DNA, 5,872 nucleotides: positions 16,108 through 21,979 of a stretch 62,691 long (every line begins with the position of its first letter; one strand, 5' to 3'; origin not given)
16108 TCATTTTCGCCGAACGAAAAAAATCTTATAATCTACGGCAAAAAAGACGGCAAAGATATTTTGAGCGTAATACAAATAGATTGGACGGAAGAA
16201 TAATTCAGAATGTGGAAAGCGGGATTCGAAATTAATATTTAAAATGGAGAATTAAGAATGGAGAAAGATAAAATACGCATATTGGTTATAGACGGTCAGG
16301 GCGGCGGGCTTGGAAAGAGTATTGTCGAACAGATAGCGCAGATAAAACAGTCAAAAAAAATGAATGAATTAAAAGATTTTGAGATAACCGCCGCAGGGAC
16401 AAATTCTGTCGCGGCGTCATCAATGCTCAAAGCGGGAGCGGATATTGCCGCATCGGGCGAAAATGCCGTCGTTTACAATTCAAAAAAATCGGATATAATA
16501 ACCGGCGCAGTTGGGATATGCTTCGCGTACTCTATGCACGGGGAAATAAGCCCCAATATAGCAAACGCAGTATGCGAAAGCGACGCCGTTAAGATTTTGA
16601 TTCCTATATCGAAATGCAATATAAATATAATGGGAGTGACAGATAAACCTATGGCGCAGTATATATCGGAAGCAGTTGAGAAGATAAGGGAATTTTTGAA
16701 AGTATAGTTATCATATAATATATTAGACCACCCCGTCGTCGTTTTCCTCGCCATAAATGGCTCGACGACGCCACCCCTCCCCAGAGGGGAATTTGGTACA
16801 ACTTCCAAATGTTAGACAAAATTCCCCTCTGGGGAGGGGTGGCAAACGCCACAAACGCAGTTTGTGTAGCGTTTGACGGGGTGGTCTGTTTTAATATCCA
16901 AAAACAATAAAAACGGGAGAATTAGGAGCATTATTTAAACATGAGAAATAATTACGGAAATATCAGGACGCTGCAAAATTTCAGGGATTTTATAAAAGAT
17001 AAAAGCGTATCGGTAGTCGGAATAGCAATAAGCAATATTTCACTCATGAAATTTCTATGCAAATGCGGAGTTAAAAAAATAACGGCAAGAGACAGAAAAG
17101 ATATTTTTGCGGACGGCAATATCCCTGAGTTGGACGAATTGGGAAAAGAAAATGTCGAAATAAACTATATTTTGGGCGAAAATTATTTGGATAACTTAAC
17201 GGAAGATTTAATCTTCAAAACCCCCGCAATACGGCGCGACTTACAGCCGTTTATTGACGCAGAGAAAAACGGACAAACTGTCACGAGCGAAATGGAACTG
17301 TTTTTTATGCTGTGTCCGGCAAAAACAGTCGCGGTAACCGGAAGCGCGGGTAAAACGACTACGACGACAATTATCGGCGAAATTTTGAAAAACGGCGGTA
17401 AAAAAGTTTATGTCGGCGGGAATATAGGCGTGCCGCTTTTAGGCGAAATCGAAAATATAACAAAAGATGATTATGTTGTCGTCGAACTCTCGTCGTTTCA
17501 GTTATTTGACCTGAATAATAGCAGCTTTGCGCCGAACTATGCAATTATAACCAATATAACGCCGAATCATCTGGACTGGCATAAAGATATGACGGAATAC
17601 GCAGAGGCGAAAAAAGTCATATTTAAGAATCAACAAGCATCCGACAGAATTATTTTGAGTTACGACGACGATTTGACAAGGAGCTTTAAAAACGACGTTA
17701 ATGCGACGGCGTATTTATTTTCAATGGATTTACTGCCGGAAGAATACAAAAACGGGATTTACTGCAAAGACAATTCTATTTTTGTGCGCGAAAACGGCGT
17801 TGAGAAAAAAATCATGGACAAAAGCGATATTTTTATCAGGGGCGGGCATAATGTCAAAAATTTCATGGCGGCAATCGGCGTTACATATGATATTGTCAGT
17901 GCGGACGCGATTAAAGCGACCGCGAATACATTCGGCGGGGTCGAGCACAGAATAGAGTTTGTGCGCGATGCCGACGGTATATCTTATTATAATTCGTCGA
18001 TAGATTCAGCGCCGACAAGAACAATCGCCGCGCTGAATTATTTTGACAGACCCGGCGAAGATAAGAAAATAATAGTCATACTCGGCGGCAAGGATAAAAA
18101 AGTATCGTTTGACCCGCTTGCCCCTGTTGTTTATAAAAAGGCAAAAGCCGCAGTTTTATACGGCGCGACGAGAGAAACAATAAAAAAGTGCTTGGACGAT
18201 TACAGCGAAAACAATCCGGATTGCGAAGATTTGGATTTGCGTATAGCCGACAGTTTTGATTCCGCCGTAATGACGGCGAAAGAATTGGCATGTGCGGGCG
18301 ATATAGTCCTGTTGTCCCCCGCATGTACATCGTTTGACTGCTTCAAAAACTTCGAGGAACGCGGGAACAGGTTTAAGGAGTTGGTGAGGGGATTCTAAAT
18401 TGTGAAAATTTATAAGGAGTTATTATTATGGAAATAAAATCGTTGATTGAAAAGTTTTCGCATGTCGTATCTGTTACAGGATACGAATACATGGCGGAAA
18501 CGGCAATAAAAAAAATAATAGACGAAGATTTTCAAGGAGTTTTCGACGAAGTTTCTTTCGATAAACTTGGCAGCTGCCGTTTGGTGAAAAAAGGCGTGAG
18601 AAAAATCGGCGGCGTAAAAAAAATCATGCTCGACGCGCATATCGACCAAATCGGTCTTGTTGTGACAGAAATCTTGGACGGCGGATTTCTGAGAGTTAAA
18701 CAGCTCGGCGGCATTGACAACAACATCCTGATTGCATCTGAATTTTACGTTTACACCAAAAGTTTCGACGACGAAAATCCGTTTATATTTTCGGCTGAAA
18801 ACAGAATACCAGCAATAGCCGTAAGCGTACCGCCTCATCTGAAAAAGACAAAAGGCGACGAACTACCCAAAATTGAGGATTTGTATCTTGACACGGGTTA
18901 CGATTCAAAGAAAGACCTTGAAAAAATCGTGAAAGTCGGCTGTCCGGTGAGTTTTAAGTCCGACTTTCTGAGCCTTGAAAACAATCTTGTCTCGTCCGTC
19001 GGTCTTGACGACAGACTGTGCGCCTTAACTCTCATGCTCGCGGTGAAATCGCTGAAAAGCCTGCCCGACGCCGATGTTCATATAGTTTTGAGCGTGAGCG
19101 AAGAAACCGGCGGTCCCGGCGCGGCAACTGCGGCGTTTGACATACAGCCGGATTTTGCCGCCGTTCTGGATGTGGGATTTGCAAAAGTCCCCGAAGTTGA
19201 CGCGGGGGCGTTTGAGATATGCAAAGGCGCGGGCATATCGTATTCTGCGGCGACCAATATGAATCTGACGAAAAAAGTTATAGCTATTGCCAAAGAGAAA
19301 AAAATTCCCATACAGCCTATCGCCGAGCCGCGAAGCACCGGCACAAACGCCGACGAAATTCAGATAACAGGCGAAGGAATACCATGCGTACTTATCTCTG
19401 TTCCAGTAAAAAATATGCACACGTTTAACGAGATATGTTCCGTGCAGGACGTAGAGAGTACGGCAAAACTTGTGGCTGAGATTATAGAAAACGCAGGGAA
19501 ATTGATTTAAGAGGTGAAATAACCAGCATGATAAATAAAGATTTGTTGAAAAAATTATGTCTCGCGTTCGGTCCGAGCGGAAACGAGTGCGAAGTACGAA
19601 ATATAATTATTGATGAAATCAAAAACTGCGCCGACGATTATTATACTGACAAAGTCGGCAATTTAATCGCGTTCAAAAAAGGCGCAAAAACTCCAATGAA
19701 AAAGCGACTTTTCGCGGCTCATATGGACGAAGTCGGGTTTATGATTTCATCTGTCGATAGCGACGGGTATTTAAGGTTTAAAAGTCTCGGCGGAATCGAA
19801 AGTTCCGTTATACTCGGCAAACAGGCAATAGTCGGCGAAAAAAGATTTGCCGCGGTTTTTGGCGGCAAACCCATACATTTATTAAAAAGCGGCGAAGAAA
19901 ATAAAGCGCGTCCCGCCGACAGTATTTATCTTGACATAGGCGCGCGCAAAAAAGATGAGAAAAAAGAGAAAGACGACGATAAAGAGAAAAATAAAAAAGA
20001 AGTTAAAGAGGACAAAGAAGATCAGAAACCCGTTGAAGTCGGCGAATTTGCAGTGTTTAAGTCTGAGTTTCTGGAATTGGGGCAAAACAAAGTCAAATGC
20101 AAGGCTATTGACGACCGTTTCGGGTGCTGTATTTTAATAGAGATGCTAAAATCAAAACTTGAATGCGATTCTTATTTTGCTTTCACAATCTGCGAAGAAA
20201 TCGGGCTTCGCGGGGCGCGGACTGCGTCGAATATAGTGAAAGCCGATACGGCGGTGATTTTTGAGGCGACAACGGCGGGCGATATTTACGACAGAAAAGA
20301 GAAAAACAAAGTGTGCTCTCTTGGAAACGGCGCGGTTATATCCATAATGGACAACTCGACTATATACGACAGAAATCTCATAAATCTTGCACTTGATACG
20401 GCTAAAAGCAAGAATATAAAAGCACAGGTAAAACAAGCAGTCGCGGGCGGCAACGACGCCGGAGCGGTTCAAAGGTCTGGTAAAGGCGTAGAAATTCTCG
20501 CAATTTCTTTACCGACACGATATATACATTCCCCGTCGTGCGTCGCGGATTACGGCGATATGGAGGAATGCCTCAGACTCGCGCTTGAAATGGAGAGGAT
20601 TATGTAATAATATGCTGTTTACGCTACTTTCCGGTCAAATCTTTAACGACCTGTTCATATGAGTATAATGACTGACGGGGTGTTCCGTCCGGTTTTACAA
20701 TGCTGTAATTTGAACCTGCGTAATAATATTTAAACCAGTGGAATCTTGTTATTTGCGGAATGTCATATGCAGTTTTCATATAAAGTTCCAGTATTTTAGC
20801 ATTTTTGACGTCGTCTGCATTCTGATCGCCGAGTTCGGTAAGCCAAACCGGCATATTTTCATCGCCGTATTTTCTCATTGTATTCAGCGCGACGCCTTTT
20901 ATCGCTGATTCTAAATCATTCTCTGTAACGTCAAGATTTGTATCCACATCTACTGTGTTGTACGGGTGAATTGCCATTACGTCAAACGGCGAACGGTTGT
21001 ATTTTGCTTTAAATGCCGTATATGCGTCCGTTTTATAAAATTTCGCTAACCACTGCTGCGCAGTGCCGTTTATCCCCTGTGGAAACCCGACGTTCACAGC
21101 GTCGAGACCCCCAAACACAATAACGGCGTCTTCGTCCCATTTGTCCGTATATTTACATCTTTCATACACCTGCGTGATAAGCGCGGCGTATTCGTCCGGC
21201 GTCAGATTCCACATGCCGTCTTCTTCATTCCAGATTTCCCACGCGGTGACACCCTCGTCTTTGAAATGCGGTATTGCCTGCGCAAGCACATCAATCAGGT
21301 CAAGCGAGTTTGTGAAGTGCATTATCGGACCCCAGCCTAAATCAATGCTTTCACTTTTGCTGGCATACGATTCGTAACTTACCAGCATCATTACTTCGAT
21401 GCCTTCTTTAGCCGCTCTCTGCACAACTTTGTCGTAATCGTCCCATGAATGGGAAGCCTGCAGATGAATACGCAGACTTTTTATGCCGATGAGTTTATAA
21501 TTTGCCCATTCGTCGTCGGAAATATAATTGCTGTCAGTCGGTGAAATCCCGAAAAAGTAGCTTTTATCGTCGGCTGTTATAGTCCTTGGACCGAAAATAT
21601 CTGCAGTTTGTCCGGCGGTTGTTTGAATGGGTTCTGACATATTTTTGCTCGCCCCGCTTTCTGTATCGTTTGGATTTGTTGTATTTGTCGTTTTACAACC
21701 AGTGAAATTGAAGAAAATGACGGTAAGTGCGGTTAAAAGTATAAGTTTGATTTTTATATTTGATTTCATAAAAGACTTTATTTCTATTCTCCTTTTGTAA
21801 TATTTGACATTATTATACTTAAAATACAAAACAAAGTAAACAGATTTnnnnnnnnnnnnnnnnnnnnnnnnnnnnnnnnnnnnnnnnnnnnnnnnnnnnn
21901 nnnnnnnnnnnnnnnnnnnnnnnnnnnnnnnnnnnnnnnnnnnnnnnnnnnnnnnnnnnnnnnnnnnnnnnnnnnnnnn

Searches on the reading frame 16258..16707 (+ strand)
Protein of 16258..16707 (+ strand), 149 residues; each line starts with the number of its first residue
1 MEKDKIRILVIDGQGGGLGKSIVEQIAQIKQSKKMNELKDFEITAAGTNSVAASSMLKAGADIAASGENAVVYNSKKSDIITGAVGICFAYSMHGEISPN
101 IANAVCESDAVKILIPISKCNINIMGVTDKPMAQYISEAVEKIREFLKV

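Call 43: search_protein_families(library=pfam, proteins=[window:16258-16707:+], max_evalue=0.00001)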
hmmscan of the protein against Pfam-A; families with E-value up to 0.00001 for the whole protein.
window:16258-16707:+ (149 aa): 1 family
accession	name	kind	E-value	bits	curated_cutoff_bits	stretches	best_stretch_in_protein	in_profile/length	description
PF12953.12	DUF3842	-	4.6e-47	160.1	28.5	1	7-143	1-130/130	Domain of unknown function (DUF3842)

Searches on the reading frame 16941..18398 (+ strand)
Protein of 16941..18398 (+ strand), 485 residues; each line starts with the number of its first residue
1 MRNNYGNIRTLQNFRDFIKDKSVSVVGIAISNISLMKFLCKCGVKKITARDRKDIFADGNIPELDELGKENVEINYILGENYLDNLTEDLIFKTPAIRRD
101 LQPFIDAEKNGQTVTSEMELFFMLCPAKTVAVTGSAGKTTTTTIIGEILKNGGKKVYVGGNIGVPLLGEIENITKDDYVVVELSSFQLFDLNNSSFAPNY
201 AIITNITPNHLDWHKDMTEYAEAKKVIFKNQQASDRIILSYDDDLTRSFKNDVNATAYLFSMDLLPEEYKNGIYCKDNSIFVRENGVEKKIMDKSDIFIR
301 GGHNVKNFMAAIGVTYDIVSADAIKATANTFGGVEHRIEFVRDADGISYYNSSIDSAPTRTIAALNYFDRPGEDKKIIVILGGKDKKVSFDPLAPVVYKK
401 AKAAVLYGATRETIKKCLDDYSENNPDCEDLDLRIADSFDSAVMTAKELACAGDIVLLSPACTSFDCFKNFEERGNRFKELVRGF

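Call 43: search_protein_families(library=pfam, proteins=[window:16941-18398:+], max_evalue=0.00001)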
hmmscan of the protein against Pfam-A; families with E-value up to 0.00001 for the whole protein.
window:16941-18398:+ (485 aa): 2 families
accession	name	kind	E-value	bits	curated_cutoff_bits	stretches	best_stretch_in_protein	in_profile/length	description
PF08245.18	Mur_ligase_M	-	9e-32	111.1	24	1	132-314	1-199/200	Mur ligase middle domain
PF02875.26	Mur_ligase_C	-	2.1e-11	45.2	28.4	1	336-462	1-127/127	Mur ligase, glutamate ligase domain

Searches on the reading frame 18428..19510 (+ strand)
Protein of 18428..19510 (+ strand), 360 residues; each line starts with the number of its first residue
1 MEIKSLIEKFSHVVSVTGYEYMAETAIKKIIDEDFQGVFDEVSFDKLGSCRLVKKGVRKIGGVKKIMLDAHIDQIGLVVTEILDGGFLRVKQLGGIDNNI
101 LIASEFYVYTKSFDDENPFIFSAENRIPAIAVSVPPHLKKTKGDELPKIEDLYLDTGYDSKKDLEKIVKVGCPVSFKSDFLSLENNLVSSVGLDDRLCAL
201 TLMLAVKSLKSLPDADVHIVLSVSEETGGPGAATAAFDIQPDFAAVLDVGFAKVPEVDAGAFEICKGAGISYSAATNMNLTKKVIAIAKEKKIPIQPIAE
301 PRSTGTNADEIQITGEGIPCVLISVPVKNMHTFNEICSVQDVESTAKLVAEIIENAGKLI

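Call 43: search_protein_families(library=pfam, proteins=[window:18428-19510:+], max_evalue=0.00001)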
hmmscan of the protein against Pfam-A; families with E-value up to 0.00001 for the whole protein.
window:18428-19510:+ (360 aa): 3 families
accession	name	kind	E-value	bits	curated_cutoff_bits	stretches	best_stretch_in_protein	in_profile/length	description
PF05343.19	Peptidase_M42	-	4.4e-63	213.5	23.2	1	62-348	12-292/292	M42 glutamyl aminopeptidase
PF01546.33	Peptidase_M20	-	2.3e-09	37.9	24.6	1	195-355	36-206/206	Peptidase family M20/M25/M40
PF02127.20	Peptidase_M18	-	2.7e-06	26.9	24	0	255-349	335-428/432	Aminopeptidase I zinc metalloprotease (M18)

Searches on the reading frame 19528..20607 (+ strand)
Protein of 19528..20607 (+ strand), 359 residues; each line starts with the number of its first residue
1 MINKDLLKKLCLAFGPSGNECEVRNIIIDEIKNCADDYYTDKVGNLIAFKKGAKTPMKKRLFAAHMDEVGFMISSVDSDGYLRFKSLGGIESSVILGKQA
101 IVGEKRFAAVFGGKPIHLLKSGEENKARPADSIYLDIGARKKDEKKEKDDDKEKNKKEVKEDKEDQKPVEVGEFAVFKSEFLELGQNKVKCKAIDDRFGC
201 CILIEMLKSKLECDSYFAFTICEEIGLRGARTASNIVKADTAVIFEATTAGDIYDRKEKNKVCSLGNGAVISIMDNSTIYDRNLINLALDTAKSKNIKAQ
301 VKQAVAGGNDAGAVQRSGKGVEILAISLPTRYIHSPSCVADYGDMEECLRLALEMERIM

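Call 43: search_protein_families(library=pfam, proteins=[window:19528-20607:+], max_evalue=0.00001)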
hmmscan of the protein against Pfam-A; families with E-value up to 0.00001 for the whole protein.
window:19528-20607:+ (359 aa): 1 family
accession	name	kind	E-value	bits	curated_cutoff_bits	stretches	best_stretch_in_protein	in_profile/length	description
PF05343.19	Peptidase_M42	-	3.3e-77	259.8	23.2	2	161-351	99-292/292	M42 glutamyl aminopeptidase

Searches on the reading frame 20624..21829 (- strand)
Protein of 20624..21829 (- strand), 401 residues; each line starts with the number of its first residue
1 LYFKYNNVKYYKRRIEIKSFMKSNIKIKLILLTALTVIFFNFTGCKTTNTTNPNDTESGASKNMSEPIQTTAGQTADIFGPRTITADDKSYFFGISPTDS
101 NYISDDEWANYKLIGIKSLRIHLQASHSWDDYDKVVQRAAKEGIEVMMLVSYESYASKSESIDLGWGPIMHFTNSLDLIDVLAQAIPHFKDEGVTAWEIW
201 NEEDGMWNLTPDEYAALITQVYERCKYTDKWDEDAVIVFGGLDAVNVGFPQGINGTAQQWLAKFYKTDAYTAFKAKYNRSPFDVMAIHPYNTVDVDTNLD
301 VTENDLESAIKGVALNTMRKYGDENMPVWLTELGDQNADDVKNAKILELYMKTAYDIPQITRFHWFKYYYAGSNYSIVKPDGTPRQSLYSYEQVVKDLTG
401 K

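Call 43: search_protein_families(library=pfam, proteins=[window:20624-21829:-], max_evalue=0.00001)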
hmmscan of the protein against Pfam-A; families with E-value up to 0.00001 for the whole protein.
window:20624-21829:- (401 aa): 1 family
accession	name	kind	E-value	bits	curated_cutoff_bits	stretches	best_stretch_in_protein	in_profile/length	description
PF11790.14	Glyco_hydro_cc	-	6.7e-07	29.6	21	1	190-391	62-237/237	Glycosyl hydrolase catalytic core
